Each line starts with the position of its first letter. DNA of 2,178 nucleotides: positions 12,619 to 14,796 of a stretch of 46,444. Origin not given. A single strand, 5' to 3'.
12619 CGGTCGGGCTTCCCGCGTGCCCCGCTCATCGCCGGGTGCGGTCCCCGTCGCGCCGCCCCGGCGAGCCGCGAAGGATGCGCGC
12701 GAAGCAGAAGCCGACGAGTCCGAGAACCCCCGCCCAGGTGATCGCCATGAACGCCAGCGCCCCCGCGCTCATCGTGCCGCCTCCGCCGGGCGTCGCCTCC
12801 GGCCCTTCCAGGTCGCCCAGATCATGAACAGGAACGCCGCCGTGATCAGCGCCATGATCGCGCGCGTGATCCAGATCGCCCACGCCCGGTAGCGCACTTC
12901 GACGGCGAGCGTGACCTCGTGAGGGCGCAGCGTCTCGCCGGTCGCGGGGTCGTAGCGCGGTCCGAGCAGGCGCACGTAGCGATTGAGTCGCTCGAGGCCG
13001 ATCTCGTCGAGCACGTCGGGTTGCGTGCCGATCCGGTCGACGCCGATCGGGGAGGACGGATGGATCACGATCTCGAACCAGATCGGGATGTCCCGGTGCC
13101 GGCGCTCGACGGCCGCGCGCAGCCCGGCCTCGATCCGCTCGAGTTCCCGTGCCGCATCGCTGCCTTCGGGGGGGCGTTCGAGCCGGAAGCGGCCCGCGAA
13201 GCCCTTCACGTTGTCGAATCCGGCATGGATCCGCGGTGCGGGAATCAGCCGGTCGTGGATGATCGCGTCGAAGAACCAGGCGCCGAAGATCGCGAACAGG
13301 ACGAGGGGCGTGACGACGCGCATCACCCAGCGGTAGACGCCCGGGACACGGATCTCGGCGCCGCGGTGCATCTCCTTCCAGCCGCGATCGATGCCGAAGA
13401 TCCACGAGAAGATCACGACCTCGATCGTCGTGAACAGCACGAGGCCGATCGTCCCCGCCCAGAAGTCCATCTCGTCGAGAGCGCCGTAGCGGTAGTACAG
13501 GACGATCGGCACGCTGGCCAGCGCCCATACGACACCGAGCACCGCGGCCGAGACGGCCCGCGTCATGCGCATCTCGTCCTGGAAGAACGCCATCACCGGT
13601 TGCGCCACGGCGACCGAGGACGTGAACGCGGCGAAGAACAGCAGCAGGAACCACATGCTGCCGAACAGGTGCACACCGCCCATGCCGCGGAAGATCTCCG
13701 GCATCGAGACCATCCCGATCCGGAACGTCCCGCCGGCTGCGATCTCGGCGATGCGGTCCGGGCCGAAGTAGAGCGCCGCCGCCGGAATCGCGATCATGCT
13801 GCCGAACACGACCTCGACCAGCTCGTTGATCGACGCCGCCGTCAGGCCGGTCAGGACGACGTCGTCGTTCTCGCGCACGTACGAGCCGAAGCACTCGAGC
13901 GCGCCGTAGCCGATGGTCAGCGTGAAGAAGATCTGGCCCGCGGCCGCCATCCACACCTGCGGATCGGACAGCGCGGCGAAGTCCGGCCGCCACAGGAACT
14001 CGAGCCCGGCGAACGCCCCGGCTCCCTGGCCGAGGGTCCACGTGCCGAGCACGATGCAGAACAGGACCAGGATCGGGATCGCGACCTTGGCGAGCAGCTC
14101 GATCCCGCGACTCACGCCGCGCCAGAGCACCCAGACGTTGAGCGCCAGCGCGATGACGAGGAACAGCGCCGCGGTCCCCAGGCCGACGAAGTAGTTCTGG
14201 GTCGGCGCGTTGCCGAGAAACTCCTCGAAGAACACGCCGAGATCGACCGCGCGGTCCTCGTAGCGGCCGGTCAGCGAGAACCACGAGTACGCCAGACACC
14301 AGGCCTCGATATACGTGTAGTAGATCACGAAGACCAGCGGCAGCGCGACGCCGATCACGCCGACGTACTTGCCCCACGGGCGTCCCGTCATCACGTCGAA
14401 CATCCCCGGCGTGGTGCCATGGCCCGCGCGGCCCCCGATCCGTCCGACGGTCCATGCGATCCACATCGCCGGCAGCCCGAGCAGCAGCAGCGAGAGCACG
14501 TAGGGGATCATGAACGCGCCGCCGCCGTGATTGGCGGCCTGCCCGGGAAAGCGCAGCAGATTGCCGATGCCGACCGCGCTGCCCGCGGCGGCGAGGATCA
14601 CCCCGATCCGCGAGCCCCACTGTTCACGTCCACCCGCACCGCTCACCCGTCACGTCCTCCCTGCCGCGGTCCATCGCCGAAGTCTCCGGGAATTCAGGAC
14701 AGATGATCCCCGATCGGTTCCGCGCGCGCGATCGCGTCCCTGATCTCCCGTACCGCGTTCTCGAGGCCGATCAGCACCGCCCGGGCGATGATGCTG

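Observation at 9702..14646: Six-gene overlap-chained operon joining an NSS/MetS-like importer to a RuBisCO-like protein and a cupin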

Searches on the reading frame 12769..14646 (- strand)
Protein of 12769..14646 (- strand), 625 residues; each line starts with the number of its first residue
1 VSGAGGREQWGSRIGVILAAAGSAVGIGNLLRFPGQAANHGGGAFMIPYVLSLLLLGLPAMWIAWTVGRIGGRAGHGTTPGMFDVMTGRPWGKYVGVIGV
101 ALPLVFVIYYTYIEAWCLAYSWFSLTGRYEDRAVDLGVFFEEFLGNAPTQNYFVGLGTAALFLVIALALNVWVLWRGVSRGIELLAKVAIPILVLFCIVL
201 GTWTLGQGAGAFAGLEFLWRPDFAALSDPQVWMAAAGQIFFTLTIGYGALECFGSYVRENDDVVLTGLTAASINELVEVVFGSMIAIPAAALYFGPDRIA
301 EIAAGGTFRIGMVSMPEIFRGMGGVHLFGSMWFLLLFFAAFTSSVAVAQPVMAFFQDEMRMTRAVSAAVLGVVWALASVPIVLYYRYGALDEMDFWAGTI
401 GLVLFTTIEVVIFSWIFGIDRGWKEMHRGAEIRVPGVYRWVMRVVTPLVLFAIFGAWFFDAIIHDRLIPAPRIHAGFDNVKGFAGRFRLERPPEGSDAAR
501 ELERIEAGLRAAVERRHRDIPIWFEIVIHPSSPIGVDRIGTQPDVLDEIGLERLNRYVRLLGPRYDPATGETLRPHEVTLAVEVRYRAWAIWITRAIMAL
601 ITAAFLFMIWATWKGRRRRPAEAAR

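Call 5: search_protein_families(library=pfam, proteins=[window:12769-14646:-], max_evalue=0.01)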
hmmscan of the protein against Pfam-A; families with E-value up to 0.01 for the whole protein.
window:12769-14646:- (625 aa): 1 family
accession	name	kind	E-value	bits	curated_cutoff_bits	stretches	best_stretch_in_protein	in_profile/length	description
PF00209.24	SNF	-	2.4e-50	172.2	27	2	160-455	181-478/524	Sodium:neurotransmitter symporter family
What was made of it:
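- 12769..14646 (-): LeuT-type NSS (sodium:amino-acid symporter), 625 aa, with a ~125-aa insert between TM11 and TM12. Pfam SNF 2.4e-50 (call 5).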

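Call 6: search_protein_families(library=ncbifam, proteins=[window:12769-14646:-], max_evalue=0.01)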
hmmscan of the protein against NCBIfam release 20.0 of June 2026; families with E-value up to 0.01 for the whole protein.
window:12769-14646:- (625 aa): 1 family
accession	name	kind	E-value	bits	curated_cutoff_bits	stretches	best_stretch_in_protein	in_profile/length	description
NF037979.1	Na_transp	subfamily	5.1e-15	55.4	50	1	19-383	10-345/419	sodium-dependent transporter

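Call 19: find_homologous_proteins(query=window:12769-14646:-, max_evalue=1e-10)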
Query window:12769-14646:- (625 aa): 6300 proteins with E <= 1e-10 among 8000 candidates; the best 120 are listed.
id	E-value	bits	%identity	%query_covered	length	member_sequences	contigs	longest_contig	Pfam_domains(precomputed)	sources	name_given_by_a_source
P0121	0.0e+0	1406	100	100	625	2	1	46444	PF00209.25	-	-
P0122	0.0e+0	1196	86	97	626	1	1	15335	PF00209.25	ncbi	-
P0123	0.0e+0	1157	81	100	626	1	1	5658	PF00209.25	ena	-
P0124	1.3e-274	931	67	99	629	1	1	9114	PF00209.25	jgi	jgi:SNF family Na+-dependent transporter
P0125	2.3e-267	907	66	99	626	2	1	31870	PF00209.25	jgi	jgi:SNF family Na+-dependent transporter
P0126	3.6e-261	887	64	99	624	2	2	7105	PF00209.25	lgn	-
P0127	5.5e-259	879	63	99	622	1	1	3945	PF00209.25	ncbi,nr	ncbi:MAG: sodium-dependent transporter [Acidobacteria bacterium]|nr:sodium-dependent transporter [Ac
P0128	4.8e-254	863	62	100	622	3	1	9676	PF00209.25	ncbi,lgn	-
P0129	5.5e-249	846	61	100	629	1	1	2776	PF00209.25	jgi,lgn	-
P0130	8.3e-243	826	61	99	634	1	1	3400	PF00209.25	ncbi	-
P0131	6.7e-242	823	59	100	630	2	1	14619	PF00209.25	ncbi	-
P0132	7.6e-242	823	59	99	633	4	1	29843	PF00209.25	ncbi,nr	ncbi:MAG: sodium-dependent transporter [Acidobacteriota bacterium]|nr:sodium-dependent transporter [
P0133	2.2e-241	821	61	97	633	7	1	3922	PF00209.25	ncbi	-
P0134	1.7e-240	818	60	98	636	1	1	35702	PF00209.25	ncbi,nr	ncbi:MAG: sodium:calcium symporter [Acidobacteria bacterium]|nr:MAG: sodium:calcium symporter [Acido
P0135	1.0e-238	812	59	98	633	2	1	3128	PF00209.25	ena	-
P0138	1.9e-233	795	59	98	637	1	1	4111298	PF00209.25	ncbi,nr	ncbi:MAG: sodium-dependent transporter [Acidobacteriota bacterium]|nr:MAG: sodium-dependent transpor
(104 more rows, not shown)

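Call 20: find_encoding_contigs(protein=P0124, flank=10000, max_places=3)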
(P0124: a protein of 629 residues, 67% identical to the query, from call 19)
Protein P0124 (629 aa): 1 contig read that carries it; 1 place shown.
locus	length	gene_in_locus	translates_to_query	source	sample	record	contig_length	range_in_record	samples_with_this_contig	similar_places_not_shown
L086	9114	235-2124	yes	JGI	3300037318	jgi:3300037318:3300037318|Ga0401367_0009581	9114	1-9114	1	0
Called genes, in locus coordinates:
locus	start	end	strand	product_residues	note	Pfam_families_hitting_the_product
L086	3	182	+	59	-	?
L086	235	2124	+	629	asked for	PF00209:SNF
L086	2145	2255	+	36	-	-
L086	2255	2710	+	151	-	-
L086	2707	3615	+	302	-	PF00188:CAP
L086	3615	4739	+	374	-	PF00016:RuBisCO_large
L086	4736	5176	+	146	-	PF07883:Cupin_2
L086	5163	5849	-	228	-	PF13302:Acetyltransf_3 (weak)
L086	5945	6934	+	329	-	PF08100:Dimerisation, PF00891:Methyltransf_2, PF08242:Methyltransf_12 (weak)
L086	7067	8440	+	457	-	PF01212:Beta_elim_lyase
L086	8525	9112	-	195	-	?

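Call 21: find_encoding_contigs(protein=P0126, flank=10000, max_places=3)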
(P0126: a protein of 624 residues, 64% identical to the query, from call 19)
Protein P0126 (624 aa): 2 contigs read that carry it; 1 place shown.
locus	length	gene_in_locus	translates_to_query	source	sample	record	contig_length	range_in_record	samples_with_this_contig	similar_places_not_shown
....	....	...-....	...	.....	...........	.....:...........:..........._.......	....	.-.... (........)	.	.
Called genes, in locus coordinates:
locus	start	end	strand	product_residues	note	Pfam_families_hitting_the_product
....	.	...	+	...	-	?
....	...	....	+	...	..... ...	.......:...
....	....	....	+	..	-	-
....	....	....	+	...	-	-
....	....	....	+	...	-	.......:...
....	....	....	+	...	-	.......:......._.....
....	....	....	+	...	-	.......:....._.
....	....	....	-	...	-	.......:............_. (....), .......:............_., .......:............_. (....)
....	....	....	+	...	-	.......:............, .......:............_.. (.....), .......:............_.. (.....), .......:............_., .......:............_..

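Call 22: find_encoding_contigs(protein=P0125, flank=10000, max_places=3)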
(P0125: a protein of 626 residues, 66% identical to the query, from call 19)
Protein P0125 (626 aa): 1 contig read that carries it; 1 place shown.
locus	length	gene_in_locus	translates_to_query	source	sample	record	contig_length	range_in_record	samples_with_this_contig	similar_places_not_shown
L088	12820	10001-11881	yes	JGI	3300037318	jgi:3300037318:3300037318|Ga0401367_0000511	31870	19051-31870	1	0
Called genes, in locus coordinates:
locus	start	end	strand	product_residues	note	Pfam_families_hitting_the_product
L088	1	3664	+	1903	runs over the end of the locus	PF00289:Biotin_carb_N, PF02222:ATP-grasp (weak), PF02786:CPSase_L_D2, PF07478:Dala_Dala_lig_C, PF02785:Biotin_carb_C, PF00364:Biotin_lipoyl, PF08326:ACC_central, PF01039:Carboxyl_trans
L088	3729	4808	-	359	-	PF12849:PBP_like_2, PF13531:SBP_bac_11 (weak)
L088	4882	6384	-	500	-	-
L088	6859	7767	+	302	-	PF07228:SpoIIE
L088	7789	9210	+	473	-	PF00474:SSF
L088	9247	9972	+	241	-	PF03740:PdxJ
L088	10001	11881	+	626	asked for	PF00209:SNF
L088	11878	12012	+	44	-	-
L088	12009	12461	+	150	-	-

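Call 24: find_related_loci(query=A2, collection=metagenome_contigs, flank=8000)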
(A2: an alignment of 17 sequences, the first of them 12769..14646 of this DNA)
Query A2 (625 aa) in metagenome_contigs; peptide patterns used: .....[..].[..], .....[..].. (x = any residue, [..] = any of these).
600 stretches matched a pattern (row limit reached: there are more); 521 encode a relative of the query (tblastn E <= 1e-3); the best 80 are kept; 80 distinct loci.
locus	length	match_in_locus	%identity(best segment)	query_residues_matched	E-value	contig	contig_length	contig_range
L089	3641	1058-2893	64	5-616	0e+0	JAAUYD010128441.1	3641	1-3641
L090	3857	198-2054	59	2-618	0e+0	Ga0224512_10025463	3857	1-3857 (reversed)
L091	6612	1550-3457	55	1-623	0e+0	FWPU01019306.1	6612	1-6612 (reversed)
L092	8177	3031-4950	52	7-616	0e+0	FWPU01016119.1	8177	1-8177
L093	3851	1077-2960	55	7-619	0e+0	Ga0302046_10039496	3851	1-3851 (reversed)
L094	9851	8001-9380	51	7-457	5e-147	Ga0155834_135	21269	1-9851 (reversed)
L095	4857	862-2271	48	4-463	3e-146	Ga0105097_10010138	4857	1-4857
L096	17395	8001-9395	50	6-457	1e-143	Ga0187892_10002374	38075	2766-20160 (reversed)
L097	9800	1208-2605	48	4-460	1e-142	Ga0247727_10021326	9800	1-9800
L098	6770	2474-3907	47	1-468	2e-141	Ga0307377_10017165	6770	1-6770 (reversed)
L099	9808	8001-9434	49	1-468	7e-141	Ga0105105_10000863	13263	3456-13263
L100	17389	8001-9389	48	7-460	6e-139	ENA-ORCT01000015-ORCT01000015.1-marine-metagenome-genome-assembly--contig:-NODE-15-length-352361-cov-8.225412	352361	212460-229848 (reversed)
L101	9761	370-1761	49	7-460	3e-138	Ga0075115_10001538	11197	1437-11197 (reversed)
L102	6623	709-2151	47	1-472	4e-138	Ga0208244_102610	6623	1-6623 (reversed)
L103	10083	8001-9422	48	7-470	2e-137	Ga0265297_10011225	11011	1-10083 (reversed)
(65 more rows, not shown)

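Call 28: find_encoding_contigs(protein=P0128, flank=8000, max_places=2)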
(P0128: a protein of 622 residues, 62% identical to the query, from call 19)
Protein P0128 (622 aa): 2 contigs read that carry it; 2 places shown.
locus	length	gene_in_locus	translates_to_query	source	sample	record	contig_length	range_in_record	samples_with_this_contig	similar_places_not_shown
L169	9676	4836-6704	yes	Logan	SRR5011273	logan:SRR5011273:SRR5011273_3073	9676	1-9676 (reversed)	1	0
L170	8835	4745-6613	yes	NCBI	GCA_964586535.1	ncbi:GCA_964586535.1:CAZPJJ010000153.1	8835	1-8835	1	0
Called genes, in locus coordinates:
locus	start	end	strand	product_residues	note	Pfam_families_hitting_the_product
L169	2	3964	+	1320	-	?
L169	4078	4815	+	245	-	PF03740:PdxJ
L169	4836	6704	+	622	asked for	PF00209:SNF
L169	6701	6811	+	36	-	-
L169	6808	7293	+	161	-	-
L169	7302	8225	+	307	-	PF00188:CAP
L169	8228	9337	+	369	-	PF00016:RuBisCO_large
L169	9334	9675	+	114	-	?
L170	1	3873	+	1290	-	?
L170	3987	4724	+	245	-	PF03740:PdxJ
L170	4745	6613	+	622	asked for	PF00209:SNF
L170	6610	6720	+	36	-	-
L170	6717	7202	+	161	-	-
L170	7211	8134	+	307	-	PF00188:CAP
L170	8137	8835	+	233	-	?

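Call 29: find_encoding_contigs(protein=P0132, flank=8000, max_places=2)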
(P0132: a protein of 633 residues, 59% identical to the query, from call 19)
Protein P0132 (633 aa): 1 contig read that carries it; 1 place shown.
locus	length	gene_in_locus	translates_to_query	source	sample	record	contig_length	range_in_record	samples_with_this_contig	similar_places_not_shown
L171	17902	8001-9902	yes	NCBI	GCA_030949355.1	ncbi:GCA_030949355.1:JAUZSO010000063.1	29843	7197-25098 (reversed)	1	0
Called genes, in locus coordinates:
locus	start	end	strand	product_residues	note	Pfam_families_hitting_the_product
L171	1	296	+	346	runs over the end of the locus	PF01171:ATP_bind_3, PF09179:TilS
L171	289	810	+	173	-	PF00156:Pribosyltran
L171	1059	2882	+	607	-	PF06480:FtsH_ext (weak), PF05496:RuvB_N (faint), PF06068:TIP49 (faint), PF00004:AAA, PF07728:AAA_5 (weak), PF17862:AAA_lid_3, PF01434:Peptidase_M41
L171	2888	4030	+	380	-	PF00809:Pterin_bind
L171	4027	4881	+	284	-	PF19293:CdaA_N (weak), PF02457:DAC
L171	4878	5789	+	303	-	PF07949:YbbR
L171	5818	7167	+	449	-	PF02878:PGM_PMM_I, PF02879:PGM_PMM_II, PF02880:PGM_PMM_III, PF00408:PGM_PMM_IV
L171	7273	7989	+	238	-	PF03740:PdxJ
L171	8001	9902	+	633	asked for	PF00209:SNF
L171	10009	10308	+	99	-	-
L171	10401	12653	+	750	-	PF00330:Aconitase, PF00694:Aconitase_C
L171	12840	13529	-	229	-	PF13469:Sulfotransfer_3, PF00685:Sulfotransfer_1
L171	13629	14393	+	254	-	PF00685:Sulfotransfer_1 (weak), PF13469:Sulfotransfer_3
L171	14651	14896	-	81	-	-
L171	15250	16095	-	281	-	-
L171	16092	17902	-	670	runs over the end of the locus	PF11617:Cu-binding_MopE (faint)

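Call 30: find_encoding_contigs(protein=P0138, flank=8000, max_places=2)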
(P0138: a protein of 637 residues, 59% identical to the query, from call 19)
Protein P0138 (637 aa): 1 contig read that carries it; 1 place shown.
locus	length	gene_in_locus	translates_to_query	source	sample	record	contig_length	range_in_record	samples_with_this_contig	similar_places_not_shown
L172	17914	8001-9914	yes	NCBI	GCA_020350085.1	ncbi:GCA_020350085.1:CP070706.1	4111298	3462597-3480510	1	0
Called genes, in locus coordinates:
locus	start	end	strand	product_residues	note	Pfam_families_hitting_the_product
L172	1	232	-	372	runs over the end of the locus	-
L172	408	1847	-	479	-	PF02810:SEC-C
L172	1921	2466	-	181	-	-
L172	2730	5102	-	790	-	PF00384:Molybdopterin, PF01568:Molydop_binding, PF00266:Aminotran_5, PF01212:Beta_elim_lyase (weak)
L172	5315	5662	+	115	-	-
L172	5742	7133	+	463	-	PF02878:PGM_PMM_I, PF02879:PGM_PMM_II, PF02880:PGM_PMM_III, PF00408:PGM_PMM_IV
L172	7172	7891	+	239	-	PF03740:PdxJ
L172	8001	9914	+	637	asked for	PF00209:SNF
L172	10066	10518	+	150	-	-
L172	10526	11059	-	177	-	-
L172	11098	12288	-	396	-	PF00155:Aminotran_1_2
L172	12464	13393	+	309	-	PF00188:CAP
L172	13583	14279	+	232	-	-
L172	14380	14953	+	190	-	PF10502:Peptidase_S26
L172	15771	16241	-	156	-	PF02566:OsmC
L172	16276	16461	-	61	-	PF13192:Thioredoxin_3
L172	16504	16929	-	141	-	PF23357:DUF7088 (faint)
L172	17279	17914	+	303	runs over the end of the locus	PF13560:HTH_31, PF01381:HTH_3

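Call 33: find_encoding_contigs(protein=P0121, flank=10000, max_places=2)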
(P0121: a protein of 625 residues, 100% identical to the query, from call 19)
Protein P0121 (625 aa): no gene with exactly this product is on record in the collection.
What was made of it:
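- Tried and rejected: Not on record (call 33).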
